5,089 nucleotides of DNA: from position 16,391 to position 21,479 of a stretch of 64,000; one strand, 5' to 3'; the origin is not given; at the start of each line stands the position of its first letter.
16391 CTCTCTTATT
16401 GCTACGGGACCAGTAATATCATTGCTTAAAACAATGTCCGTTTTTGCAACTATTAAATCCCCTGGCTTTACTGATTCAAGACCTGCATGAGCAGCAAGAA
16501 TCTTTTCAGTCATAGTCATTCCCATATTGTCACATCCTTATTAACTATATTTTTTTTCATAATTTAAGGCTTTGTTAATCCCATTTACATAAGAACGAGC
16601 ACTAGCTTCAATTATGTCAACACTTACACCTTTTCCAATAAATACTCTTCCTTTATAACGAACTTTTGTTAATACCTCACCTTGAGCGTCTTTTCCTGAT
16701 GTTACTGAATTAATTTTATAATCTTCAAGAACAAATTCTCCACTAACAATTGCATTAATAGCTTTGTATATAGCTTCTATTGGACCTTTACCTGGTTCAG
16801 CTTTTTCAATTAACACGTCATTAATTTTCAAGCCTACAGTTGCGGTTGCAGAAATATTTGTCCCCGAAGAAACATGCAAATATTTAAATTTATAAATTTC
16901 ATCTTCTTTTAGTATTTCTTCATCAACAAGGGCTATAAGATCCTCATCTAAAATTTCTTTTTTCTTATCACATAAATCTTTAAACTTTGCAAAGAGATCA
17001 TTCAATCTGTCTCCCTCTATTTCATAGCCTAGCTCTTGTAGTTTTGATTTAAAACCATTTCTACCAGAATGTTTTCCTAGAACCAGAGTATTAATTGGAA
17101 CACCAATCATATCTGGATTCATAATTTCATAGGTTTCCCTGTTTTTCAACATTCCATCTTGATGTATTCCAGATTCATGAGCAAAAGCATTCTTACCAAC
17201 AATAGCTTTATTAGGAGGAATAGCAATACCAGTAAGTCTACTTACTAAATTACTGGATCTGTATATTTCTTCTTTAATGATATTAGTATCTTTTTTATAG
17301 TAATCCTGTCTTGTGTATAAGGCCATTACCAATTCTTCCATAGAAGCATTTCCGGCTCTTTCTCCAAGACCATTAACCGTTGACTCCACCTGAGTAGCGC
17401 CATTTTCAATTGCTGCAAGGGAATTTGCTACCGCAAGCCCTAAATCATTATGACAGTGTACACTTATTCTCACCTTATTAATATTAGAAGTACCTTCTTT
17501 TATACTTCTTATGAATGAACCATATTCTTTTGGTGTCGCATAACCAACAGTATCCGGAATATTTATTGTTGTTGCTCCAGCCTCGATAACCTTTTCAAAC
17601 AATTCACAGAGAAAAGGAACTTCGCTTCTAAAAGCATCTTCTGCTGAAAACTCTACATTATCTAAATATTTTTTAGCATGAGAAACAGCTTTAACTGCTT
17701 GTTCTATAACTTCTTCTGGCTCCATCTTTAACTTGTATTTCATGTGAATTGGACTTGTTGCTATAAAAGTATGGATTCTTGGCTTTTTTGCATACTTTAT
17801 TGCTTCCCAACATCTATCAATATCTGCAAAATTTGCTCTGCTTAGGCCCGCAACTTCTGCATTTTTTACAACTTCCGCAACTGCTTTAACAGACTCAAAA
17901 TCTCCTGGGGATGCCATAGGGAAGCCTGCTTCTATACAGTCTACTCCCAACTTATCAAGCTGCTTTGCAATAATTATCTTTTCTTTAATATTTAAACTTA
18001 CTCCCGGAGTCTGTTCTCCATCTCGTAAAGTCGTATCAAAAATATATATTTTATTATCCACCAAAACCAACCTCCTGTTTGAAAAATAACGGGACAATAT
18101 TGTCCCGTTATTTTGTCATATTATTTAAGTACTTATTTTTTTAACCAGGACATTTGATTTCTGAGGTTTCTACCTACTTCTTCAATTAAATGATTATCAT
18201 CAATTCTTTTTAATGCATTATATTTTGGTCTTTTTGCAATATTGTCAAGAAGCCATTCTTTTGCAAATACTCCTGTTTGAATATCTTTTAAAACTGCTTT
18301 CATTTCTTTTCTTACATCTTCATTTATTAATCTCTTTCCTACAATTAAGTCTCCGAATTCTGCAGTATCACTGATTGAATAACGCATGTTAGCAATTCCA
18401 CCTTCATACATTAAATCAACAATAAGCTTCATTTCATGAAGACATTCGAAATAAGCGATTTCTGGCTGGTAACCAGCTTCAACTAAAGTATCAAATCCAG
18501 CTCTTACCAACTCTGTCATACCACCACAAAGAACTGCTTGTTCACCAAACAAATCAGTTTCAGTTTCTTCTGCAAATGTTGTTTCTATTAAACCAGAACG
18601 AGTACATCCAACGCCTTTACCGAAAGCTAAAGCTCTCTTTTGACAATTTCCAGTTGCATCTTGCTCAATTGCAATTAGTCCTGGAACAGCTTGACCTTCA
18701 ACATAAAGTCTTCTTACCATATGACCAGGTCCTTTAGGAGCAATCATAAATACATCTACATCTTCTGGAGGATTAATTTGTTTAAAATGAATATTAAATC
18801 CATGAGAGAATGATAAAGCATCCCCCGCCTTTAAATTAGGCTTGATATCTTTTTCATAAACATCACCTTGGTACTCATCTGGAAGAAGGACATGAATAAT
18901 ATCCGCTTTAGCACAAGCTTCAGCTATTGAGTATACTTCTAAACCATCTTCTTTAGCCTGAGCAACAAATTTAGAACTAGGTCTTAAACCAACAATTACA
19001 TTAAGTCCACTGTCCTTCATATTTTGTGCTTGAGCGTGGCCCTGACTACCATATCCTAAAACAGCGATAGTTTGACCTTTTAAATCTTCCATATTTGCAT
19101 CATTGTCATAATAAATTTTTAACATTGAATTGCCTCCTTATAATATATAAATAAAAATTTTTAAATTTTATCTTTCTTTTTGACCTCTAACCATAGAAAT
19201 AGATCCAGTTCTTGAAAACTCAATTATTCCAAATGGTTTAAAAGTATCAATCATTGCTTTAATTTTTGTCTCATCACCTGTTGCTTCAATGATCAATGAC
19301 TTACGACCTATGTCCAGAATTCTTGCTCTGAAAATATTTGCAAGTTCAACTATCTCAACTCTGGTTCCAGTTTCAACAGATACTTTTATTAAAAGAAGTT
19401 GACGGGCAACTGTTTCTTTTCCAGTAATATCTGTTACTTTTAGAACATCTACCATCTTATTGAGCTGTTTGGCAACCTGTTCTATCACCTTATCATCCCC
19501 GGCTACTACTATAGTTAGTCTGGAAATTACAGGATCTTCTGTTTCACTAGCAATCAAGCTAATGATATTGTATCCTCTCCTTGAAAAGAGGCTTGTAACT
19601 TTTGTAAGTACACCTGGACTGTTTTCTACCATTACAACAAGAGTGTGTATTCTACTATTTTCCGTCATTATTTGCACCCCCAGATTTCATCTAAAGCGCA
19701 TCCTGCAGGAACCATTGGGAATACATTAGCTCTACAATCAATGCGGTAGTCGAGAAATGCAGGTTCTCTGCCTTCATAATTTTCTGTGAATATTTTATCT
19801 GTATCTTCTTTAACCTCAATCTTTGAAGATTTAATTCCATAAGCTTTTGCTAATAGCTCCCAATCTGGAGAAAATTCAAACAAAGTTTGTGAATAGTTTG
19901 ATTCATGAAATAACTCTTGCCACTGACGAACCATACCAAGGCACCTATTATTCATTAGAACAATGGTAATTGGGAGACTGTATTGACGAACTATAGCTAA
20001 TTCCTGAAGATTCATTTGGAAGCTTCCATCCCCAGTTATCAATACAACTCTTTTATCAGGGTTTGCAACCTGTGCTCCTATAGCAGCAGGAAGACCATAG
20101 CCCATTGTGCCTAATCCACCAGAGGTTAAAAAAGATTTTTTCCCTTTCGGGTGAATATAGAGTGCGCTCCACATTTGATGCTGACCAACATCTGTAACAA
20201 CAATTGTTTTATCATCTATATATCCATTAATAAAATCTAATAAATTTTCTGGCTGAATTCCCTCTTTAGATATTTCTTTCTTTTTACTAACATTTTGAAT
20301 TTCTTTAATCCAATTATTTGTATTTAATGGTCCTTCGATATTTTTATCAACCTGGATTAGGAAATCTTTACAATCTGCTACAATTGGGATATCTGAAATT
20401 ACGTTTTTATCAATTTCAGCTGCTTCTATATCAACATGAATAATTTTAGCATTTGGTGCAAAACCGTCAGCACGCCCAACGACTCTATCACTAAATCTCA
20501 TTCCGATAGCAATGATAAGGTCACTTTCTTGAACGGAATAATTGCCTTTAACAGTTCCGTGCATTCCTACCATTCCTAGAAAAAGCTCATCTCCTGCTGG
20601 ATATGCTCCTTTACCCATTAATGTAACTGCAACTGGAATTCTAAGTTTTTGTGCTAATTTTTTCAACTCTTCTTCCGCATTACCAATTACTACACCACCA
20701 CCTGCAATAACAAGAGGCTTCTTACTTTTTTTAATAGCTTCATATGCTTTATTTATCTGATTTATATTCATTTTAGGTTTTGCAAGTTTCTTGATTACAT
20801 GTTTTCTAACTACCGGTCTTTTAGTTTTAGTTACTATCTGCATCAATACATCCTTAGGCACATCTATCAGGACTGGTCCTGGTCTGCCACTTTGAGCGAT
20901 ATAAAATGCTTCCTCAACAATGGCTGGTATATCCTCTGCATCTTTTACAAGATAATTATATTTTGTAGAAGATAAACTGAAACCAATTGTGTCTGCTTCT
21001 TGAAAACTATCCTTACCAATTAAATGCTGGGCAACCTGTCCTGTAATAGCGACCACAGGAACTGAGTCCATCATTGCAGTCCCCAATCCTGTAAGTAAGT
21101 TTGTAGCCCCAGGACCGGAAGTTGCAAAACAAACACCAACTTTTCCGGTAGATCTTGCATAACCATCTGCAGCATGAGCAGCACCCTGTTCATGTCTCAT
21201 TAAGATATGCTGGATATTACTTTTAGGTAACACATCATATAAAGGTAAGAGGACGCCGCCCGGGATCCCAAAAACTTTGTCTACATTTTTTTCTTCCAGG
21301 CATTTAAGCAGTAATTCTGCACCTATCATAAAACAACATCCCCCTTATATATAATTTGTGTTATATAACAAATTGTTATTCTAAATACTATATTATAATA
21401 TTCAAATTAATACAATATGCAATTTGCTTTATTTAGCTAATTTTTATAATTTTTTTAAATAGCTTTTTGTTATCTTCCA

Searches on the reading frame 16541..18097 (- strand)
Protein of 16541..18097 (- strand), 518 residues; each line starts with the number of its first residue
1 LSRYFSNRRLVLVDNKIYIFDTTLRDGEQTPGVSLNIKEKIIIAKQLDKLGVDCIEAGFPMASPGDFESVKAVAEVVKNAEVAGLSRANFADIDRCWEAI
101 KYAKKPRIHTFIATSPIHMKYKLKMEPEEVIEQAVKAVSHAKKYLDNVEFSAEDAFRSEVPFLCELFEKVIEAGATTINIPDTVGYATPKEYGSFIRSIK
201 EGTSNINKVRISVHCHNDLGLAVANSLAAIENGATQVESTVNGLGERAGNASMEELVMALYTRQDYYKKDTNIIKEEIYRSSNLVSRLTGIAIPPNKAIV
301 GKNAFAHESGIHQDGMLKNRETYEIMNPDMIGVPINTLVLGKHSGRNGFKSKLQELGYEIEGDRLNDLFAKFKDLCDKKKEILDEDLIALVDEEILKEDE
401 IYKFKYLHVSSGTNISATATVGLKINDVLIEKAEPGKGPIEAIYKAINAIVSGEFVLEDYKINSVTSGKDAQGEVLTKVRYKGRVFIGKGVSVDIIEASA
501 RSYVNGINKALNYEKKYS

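Call 68: search_protein_families(library=pfam, proteins=[window:16541-18097:-], max_evalue=0.000001)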
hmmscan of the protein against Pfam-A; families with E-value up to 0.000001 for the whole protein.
window:16541-18097:- (518 aa): 3 families
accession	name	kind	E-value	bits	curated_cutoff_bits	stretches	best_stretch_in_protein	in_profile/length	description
PF00682.25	HMGL-like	-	1.9e-96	322.9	29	1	16-285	1-260/260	HMGL-like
PF08502.15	LeuA_dimer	-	5.1e-36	123.9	24.9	1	381-510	1-130/131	LeuA allosteric (dimerisation) domain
PF22617.1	HCS_D2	-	5e-30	104.1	27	1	299-380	1-82/82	Homocitrate synthase post-HMGL domain-like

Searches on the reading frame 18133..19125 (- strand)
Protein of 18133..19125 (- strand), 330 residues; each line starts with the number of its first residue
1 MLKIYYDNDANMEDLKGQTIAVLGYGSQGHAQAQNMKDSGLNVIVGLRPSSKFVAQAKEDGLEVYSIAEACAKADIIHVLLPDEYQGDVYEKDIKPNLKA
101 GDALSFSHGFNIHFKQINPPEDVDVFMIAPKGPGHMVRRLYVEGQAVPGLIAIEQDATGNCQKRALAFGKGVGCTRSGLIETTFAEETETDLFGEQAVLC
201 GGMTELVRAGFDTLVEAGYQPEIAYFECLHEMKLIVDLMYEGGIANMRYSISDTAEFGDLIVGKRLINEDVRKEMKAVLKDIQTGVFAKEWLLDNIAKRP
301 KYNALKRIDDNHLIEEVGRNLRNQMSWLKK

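Call 68: search_protein_families(library=pfam, proteins=[window:18133-19125:-], max_evalue=0.000001)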
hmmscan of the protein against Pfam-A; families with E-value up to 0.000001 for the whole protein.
window:18133-19125:- (330 aa): 4 families
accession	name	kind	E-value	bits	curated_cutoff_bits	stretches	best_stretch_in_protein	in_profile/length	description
PF07991.19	KARI_N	-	2.8e-75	251.9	20.6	1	15-178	2-165/165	Acetohydroxy acid isomeroreductase, NADPH-binding domain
PF01450.25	KARI_C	-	2.1e-62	210.1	29.1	1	184-327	1-144/144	Ketol-acid reductoisomerase, C-terminal domain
PF02826.25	2-Hacid_dh_C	-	5.5e-08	32.8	25.1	1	8-83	27-101/178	D-isomer specific 2-hydroxyacid dehydrogenase, NAD binding domain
PF03446.21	NAD_binding_2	-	8.8e-07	29.5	21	0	19-104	1-89/161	NAD binding domain of 6-phosphogluconate dehydrogenase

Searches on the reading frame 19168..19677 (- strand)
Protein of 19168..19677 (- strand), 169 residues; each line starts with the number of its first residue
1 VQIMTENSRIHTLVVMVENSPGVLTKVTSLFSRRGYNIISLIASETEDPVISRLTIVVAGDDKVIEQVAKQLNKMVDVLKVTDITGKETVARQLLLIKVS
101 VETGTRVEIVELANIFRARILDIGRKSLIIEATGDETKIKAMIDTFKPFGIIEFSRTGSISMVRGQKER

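Call 68: search_protein_families(library=pfam, proteins=[window:19168-19677:-], max_evalue=0.000001)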
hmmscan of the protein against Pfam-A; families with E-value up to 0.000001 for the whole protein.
window:19168-19677:- (169 aa): 4 families
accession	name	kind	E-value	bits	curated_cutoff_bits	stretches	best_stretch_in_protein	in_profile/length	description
PF10369.15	ALS_ss_C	-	2.9e-27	94.9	23.2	1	92-165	1-74/74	Small subunit of acetolactate synthase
PF22629.2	ACT_AHAS_ss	-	2.7e-24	85.5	27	1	13-80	1-67/67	AHAS small subunit-like ACT domain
PF13710.12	ACT_5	-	6.7e-16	58.3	27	1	19-81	1-62/62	ACT domain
PF01842.31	ACT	-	2.1e-14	53.4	27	1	11-75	1-64/66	ACT domain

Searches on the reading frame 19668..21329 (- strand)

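Call 68: search_protein_families(library=pfam, proteins=[window:19668-21329:-], max_evalue=0.000001)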
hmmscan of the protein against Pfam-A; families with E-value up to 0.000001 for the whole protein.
window:19668-21329:- (553 aa): 3 families
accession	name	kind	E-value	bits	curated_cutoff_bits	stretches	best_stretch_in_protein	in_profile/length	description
PF02775.26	TPP_enzyme_C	-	2e-50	171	21.9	1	380-527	1-150/151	Thiamine pyrophosphate enzyme, C-terminal TPP binding domain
PF00205.28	TPP_enzyme_M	-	6.8e-48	162.3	30.4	1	192-325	1-135/137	Thiamine pyrophosphate enzyme, central domain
PF02776.23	TPP_enzyme_N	-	6.3e-41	139.3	26.8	1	2-114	2-116/119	Thiamine pyrophosphate enzyme, N-terminal TPP binding domain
